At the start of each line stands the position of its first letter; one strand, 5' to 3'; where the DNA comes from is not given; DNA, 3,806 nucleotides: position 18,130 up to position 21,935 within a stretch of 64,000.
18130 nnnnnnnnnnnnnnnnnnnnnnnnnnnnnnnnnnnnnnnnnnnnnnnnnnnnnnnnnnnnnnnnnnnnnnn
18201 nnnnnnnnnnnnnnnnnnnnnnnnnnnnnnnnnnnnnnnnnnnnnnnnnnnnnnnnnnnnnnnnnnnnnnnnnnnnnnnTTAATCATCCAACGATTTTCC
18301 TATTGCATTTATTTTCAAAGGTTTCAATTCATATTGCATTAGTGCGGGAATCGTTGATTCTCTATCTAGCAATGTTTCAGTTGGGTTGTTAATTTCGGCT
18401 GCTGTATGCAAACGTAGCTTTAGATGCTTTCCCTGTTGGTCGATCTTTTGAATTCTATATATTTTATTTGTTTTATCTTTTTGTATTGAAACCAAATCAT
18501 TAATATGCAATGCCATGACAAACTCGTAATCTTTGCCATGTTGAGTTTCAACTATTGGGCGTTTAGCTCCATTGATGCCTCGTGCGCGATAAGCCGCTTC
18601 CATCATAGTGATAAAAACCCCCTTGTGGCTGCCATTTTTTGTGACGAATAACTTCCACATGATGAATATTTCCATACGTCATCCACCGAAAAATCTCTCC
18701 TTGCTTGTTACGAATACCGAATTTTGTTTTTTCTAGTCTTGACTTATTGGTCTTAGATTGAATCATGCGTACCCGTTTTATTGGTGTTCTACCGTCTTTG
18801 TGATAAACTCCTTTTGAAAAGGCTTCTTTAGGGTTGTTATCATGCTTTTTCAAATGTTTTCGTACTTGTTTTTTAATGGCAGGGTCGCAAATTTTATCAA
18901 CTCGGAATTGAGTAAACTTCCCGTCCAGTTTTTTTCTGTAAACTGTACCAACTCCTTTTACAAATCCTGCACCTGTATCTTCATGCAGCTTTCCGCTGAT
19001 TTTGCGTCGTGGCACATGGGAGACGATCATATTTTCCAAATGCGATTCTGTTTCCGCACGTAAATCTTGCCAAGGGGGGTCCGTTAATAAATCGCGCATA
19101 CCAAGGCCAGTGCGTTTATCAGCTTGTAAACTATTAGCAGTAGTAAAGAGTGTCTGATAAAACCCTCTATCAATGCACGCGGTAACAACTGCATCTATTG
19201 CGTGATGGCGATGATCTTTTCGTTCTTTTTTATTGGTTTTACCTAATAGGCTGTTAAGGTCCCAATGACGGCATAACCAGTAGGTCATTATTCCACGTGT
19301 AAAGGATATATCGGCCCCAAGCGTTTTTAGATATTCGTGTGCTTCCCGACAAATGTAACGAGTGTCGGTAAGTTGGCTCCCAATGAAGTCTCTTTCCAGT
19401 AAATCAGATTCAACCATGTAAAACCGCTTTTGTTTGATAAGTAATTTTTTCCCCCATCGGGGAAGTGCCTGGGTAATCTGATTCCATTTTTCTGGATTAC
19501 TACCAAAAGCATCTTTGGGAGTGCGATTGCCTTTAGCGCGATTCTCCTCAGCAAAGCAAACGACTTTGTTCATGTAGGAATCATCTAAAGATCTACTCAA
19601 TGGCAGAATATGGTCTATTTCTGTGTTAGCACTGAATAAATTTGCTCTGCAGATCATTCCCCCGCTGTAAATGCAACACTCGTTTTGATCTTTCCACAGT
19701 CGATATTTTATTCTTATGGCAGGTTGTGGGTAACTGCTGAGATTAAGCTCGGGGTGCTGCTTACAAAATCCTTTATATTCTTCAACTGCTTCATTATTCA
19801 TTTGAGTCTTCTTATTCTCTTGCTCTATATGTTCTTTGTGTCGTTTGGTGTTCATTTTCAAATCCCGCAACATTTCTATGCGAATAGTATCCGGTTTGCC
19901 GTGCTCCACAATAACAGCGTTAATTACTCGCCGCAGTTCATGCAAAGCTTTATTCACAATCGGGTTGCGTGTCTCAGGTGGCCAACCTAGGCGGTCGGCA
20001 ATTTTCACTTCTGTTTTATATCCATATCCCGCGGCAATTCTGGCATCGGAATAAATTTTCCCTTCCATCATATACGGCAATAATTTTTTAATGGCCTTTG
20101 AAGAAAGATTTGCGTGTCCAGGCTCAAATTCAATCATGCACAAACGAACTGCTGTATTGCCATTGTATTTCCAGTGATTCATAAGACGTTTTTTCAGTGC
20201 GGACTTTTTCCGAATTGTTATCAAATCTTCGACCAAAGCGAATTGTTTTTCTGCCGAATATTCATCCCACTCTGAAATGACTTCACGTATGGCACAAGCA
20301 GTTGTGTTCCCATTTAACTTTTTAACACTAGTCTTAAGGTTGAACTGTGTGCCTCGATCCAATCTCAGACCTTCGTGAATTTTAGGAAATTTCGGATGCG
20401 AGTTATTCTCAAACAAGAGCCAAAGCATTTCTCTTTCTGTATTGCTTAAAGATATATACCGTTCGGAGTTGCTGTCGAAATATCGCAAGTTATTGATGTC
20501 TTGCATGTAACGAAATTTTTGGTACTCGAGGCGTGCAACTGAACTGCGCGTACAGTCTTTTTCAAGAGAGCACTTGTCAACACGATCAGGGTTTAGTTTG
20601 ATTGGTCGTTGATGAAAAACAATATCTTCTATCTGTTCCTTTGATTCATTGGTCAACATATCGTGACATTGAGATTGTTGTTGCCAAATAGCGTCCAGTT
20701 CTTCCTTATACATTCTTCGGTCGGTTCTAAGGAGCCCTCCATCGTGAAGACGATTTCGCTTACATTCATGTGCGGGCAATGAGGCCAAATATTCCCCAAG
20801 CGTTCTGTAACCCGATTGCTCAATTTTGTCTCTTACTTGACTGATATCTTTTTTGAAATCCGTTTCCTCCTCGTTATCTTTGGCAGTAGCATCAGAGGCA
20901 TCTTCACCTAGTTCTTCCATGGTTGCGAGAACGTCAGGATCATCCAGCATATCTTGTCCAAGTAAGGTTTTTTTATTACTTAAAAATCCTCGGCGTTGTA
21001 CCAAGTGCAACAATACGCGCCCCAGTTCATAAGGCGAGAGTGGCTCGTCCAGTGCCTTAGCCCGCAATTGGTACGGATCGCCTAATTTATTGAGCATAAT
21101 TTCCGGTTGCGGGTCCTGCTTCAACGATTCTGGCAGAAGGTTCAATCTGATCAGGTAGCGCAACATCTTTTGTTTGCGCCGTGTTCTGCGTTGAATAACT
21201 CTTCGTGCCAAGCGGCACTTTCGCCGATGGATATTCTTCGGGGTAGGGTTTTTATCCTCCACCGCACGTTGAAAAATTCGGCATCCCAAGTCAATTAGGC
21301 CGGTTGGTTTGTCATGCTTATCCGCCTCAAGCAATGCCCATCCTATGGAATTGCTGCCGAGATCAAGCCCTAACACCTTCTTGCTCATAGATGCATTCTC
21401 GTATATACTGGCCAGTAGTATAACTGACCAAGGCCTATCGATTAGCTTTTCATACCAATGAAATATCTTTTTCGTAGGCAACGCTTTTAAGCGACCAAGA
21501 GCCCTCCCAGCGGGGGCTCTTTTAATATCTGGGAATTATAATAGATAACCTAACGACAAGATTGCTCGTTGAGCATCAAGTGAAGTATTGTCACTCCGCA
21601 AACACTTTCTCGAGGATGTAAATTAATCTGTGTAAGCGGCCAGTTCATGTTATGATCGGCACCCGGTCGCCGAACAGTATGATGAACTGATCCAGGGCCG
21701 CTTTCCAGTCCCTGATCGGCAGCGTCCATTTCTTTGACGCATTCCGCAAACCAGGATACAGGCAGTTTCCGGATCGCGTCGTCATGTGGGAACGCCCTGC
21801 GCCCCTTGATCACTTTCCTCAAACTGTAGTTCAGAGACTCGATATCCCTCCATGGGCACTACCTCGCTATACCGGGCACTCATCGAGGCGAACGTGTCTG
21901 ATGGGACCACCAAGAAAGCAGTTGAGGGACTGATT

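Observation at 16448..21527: Complete type II-C CRISPR-Cas locus on a low-GC island, with cas9 apparently broken in the PAM-interacting domain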

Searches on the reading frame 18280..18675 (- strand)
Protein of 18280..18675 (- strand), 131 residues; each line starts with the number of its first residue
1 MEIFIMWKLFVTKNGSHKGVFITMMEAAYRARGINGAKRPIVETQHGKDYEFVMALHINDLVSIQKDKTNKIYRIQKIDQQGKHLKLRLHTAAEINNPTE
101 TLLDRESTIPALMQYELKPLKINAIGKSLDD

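Call 7: search_protein_families(library=ncbifam, proteins=[window:18280-18675:-])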
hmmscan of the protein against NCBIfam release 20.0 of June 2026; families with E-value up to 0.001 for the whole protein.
window:18280-18675:- (131 aa): 0 families

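Call 56: predict_structure(alignment_id=A3)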
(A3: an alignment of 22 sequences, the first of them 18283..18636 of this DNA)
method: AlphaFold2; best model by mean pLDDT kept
length: 118 residues; sequences in the alignment: 22
mean_pLDDT: 75.6   pTM: 0.59
mean pLDDT of the five models: 75.6, 71.7, 71.6, 71.1, 66.1
residues with pLDDT >= 90: 20; 70-90: 60; 50-70: 24; < 50: 14
segments of 3 or more residues with pLDDT < 50: 1-5, 29-32, 36-38
pLDDT, mean of each block of 10 residues (from residue 1): 48 69 61 49 86 91 86 89 84 87 87 71
secondary structure, 60 per line:
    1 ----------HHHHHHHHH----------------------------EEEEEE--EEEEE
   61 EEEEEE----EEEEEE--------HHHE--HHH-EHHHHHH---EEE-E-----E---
elements in order: H11-19 E48-53 E56-66 E71-76 H96-101 E105-107

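Call 59: fold_search(model_id=the predicted structure, library=pdb)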
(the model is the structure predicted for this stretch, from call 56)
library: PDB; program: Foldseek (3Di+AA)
matches with E <= 10: 1183; with E <= 0.001: 0
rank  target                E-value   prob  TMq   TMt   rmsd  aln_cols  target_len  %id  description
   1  6je4_E                8.8e-03  1.00  0.45  0.06   6.9       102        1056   16  Crystal structure of Nme1Cas9-sgRNA-dsDNA dimer mediated by double protein inhibitor AcrIIC3 monomers (released 2019-11-06)
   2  8ja0_A                8.8e-03  0.99  0.45  0.07   7.3       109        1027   20  Cryo-EM structure of the NmeCas9-sgRNA-AcrIIC4 ternary complex (released 2023-08-09)
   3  6kc8_A                9.9e-03  0.99  0.46  0.07   7.5       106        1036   18  Crystal structure of WT Nme1Cas9 in complex with sgRNA and target DNA (ATATGATT PAM) in post-cleavage state (released 2019-11-06)
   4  6je9_A                1.4e-02  0.99  0.47  0.07   7.5       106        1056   18  Crystal structure of Nme1Cas9-sgRNA dimer mediated by double protein inhibitor AcrIIC3 monomers (released 2019-11-06)
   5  6je9_C                1.4e-02  0.99  0.47  0.07   7.4       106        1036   18  Crystal structure of Nme1Cas9-sgRNA dimer mediated by double protein inhibitor AcrIIC3 monomers (released 2019-11-06)
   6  6je4_K                1.7e-02  1.00  0.45  0.06   6.7        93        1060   16  Crystal structure of Nme1Cas9-sgRNA-dsDNA dimer mediated by double protein inhibitor AcrIIC3 monomers (released 2019-11-06)
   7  6je4_O                2.2e-02  0.99  0.45  0.06   6.7        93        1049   16  Crystal structure of Nme1Cas9-sgRNA-dsDNA dimer mediated by double protein inhibitor AcrIIC3 monomers (released 2019-11-06)
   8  6jdq_A                2.4e-02  0.98  0.46  0.07   7.3       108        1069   18  Crystal structure of Nme1Cas9 in complex with sgRNA (released 2019-11-06)
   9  6je4_A                2.5e-02  0.99  0.43  0.06   6.9        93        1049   18  Crystal structure of Nme1Cas9-sgRNA-dsDNA dimer mediated by double protein inhibitor AcrIIC3 monomers (released 2019-11-06)
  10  8hj4_A                2.9e-02  0.98  0.46  0.07   7.4       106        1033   18  CryoEM structure of an anti-CRISPR protein AcrIIC5 bound to Nme1Cas9-sgRNA complex (released 2023-01-25)
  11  5x2h_A                4.2e-02  0.98  0.47  0.09   5.1       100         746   17  Crystal structure of Campylobacter jejuni Cas9 in complex with sgRNA and target DNA (AGAAACA PAM) (released 2017-03-29)
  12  6kc7_A                5.4e-02  0.85  0.41  0.07   8.0       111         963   19  Crystal structure of Nme1Cas9 in complex with sgRNA and target DNA (ATATGATT PAM) in seed-base paring state (released 2019-11-06)
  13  8hnw_A                5.7e-02  0.96  0.42  0.08   6.6        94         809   14  Crystal structure of HpaCas9-sgRNA surveillance complex bound to double-stranded DNA (released 2023-07-19)
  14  4zn3_A                6.1e-02  0.97  0.38  0.31   4.7        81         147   15  Crystal Structure of MjSpt4:Spt5 complex conformation B (released 2016-03-16)
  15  8hud_A                6.1e-02  0.93  0.48  0.10   6.9       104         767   12  Cryo-EM structure of the EvCas9-sgRNA-target DNA ternary complex (released 2023-12-27)
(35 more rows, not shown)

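Call 75: search_solved_structures(query=A3, max_evalue=1, show_alignments=2)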
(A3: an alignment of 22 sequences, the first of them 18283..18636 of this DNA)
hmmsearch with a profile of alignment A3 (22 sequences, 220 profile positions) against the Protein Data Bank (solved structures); distinct sequences matched with E-value up to 1: 17.
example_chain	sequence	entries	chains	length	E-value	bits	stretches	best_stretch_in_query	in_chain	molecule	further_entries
8ja0_A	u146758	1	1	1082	8.4e-05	25.4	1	14-67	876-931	CRISPR-associated endonuclease Cas9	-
6kc8_A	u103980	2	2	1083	8.5e-05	25.4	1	14-67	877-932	CRISPR-associated endonuclease Cas9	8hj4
6je4_A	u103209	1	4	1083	8.5e-05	25.4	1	14-67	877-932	CRISPR-associated endonuclease Cas9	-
6jdv_A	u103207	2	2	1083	8.5e-05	25.4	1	14-67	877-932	CRISPR-associated endonuclease Cas9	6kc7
6jdq_A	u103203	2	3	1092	8.6e-05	25.3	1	14-67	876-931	CRISPR-associated endonuclease Cas9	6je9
6je3_A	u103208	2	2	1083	0.00012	24.8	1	24-75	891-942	CRISPR-associated endonuclease Cas9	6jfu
8uza_A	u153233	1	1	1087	0.014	18.1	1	19-77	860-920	CRISPR-associated endonuclease Cas9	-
8jtj_A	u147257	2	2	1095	0.015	18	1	19-77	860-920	CRISPR-associated endonuclease Cas9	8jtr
8hnt_A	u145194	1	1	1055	0.017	17.8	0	21-65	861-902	CRISPR-associated endonuclease Cas9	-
8hnv_A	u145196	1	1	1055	0.017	17.8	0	21-65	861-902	CRISPR-associated endonuclease Cas9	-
8hnw_A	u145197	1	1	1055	0.017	17.8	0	21-65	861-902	CRISPR-associated endonuclease Cas9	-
9ar4_A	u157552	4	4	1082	0.056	16.1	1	19-156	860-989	CRISPR-associated endonuclease Cas9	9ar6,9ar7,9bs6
21dz_A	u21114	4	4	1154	0.094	15.4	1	19-63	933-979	CRISPR-associated endonuclease Cas9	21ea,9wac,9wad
8uzb_A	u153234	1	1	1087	0.21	14.2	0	19-76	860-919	CRISPR-associated endonuclease Cas9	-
7csx_A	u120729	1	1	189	0.37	13.4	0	87-128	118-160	RNA-binding protein 45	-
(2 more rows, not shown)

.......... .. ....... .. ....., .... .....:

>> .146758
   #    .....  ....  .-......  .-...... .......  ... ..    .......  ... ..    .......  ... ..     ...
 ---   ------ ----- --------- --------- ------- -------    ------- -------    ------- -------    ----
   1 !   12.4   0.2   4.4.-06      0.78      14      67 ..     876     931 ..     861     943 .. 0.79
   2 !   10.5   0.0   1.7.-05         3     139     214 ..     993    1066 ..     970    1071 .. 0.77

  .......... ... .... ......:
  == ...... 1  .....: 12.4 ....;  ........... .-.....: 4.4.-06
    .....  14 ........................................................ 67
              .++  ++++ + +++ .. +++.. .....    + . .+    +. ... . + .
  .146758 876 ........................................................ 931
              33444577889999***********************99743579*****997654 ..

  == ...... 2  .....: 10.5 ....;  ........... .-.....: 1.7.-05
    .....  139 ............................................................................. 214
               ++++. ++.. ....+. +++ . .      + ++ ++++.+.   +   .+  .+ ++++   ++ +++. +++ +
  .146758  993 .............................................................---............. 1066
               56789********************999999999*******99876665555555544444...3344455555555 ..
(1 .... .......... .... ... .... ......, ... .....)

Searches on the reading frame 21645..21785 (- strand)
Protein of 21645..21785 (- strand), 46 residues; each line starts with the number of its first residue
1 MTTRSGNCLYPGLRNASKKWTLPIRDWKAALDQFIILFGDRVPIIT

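Call 20: search_protein_families(library=pfam, proteins=[window:21645-21785:-], max_evalue=0.01)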
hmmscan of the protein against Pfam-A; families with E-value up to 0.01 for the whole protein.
window:21645-21785:- (46 aa): 0 families

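Call 69: search_protein_families(library=pfam, proteins=[window:21645-21785:-], max_evalue=10)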
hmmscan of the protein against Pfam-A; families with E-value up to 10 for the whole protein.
window:21645-21785:- (46 aa): 0 families
